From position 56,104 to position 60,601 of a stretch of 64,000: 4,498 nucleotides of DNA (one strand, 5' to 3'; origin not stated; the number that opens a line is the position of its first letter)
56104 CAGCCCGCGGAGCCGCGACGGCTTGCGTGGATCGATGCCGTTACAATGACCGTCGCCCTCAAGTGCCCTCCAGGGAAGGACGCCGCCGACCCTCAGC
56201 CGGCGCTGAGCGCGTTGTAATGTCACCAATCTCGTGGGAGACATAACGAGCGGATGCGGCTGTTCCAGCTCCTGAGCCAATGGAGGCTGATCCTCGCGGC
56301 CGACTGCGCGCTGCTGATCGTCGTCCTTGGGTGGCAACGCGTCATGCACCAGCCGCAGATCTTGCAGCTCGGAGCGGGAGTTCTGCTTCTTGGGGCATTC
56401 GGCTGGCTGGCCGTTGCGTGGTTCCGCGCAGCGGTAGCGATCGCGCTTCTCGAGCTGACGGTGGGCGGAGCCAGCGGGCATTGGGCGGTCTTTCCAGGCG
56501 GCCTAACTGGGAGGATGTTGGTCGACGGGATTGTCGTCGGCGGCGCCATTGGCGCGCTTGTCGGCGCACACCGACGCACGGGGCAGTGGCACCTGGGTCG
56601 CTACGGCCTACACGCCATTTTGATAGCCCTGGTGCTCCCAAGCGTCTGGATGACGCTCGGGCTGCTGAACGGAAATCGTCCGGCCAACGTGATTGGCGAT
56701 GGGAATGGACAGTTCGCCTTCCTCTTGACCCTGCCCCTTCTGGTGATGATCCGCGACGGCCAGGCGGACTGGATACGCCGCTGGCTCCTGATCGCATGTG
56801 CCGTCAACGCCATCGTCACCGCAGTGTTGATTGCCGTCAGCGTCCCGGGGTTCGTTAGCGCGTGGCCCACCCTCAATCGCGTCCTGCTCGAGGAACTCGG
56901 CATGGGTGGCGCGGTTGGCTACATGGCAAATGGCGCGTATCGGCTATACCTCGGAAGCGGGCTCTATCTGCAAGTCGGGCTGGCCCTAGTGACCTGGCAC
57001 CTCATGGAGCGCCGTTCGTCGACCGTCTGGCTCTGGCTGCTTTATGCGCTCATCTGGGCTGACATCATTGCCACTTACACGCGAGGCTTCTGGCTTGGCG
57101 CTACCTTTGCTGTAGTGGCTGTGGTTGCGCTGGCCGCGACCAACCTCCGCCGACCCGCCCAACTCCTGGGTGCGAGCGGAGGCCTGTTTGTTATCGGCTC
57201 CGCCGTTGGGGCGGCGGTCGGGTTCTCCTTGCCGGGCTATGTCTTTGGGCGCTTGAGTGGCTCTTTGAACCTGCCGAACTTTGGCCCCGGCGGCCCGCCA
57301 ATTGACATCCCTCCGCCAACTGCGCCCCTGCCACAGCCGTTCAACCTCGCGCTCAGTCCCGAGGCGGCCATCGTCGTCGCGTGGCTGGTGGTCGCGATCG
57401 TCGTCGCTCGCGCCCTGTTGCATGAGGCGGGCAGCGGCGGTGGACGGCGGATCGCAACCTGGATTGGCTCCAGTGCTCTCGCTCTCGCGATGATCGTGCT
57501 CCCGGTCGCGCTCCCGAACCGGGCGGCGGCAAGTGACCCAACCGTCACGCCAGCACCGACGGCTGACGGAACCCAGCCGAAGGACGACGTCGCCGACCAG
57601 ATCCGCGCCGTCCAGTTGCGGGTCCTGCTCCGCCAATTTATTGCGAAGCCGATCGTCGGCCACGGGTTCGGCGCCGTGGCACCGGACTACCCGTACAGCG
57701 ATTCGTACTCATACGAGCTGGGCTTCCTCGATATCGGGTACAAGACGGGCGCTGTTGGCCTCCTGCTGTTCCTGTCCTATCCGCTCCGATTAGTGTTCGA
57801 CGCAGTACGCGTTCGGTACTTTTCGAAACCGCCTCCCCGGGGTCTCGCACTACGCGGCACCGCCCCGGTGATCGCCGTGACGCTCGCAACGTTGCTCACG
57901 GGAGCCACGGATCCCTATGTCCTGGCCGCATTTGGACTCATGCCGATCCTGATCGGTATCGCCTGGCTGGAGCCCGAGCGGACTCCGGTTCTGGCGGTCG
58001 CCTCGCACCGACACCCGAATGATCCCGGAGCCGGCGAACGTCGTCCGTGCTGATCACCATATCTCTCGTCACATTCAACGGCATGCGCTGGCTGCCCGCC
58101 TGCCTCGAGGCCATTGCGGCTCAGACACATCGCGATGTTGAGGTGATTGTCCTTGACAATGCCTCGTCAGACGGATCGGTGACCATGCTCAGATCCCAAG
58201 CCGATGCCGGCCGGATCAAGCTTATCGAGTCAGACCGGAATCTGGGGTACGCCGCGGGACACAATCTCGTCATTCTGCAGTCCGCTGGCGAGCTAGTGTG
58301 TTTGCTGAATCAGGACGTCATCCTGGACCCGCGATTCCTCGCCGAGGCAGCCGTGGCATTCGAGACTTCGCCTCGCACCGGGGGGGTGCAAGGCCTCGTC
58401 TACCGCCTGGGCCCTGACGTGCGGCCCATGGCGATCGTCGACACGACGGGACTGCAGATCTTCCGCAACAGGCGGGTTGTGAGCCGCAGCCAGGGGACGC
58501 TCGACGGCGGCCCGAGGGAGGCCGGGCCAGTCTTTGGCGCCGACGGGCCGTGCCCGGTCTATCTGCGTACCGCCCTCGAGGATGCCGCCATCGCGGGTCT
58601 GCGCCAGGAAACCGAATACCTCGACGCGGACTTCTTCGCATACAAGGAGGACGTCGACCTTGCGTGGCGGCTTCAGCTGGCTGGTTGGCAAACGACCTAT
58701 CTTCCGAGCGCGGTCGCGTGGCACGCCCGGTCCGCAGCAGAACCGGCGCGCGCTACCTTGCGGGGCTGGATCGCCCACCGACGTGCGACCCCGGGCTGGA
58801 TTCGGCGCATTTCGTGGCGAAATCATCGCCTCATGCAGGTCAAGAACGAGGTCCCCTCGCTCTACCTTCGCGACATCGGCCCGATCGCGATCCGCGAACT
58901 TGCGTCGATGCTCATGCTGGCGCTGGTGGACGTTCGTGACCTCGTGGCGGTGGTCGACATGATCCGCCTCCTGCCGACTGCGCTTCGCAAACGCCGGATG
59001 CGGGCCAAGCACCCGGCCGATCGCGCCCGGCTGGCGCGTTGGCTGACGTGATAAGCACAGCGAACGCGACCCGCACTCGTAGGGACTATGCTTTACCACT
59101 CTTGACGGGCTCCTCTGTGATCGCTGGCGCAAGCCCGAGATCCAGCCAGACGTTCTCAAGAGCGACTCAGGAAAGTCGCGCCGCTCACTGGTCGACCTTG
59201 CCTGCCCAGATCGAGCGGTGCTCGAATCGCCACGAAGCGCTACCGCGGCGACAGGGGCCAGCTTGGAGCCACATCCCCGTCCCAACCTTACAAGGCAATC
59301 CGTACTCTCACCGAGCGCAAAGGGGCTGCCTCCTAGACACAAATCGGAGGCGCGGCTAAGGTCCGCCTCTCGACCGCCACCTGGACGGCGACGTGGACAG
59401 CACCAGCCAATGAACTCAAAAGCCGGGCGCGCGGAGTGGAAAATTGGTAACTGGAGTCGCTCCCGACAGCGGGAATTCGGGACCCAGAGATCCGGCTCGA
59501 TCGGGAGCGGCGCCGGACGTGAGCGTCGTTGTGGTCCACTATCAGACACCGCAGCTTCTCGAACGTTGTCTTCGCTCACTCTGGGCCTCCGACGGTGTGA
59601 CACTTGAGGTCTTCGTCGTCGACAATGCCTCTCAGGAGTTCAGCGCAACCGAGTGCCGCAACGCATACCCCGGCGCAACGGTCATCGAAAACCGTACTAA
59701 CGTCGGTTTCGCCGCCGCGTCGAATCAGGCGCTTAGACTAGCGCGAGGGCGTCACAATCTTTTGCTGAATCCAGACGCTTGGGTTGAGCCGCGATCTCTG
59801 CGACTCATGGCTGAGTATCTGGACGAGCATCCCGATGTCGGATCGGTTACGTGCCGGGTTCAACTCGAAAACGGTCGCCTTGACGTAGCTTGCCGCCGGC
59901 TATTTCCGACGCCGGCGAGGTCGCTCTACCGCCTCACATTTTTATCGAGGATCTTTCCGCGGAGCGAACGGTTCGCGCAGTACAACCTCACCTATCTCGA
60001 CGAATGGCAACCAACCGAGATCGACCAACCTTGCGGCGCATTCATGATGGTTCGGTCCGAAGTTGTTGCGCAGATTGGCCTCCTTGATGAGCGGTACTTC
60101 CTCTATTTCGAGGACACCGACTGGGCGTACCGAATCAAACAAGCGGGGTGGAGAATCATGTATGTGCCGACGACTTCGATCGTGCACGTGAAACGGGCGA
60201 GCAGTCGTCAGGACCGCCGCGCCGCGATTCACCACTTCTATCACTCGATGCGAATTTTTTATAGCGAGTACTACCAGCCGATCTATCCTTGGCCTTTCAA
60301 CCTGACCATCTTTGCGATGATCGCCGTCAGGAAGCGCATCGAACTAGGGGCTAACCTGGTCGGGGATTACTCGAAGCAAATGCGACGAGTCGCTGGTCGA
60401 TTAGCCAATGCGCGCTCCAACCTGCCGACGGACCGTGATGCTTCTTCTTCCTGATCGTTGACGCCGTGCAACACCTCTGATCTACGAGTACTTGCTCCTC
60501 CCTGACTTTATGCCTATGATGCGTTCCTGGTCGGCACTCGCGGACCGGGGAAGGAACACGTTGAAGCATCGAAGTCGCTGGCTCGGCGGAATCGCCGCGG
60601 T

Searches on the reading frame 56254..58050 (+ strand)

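Call 18: search_protein_families(library=pfam, proteins=[window:56254-58050:+], max_evalue=0.001)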
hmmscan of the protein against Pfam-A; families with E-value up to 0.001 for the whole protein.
window:56254-58050:+ (599 aa): 1 family
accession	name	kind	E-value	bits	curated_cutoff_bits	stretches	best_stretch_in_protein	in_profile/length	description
PF04932.20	Wzy_C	-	6.3e-05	23.2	31.7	1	372-507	21-149/149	O-Antigen ligase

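Call 65: search_protein_families(library=ncbifam, proteins=[window:56254-58050:+], max_evalue=0.01)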
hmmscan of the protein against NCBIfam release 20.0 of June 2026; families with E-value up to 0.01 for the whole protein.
window:56254-58050:+ (599 aa): 0 families

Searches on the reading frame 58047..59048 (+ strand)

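Call 44: search_protein_families(library=pfam, proteins=[window:58047-59048:+], max_evalue=0.001)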
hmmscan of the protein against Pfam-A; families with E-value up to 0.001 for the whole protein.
window:58047-59048:+ (334 aa): 3 families
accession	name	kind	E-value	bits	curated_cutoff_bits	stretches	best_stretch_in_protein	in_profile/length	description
PF00535.33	Glycos_transf_2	-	1.6e-18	67.7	23.3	1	7-134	4-131/168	Glycosyl transferase family 2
PF13641.12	Glyco_tranf_2_3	-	4.9e-14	53.3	27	1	8-229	8-214/230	Glycosyltransferase like family 2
PF13632.12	Glyco_trans_2_3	-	8.5e-07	29.4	27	1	84-224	2-121/198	Glycosyl transferase family group 2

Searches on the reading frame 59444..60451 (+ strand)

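Call 44: search_protein_families(library=pfam, proteins=[window:59444-60451:+], max_evalue=0.001)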
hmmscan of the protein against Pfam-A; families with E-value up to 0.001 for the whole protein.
window:59444-60451:+ (336 aa): 3 families
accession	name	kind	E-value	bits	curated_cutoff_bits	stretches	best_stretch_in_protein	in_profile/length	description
PF13641.12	Glyco_tranf_2_3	-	3.1e-22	80.1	27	1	24-254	1-217/230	Glycosyltransferase like family 2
PF00535.33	Glycos_transf_2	-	4.5e-20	72.7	23.3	1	27-151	1-128/168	Glycosyl transferase family 2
PF13632.12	Glyco_trans_2_3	-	0.00097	19.4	27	0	197-254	73-128/198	Glycosyl transferase family group 2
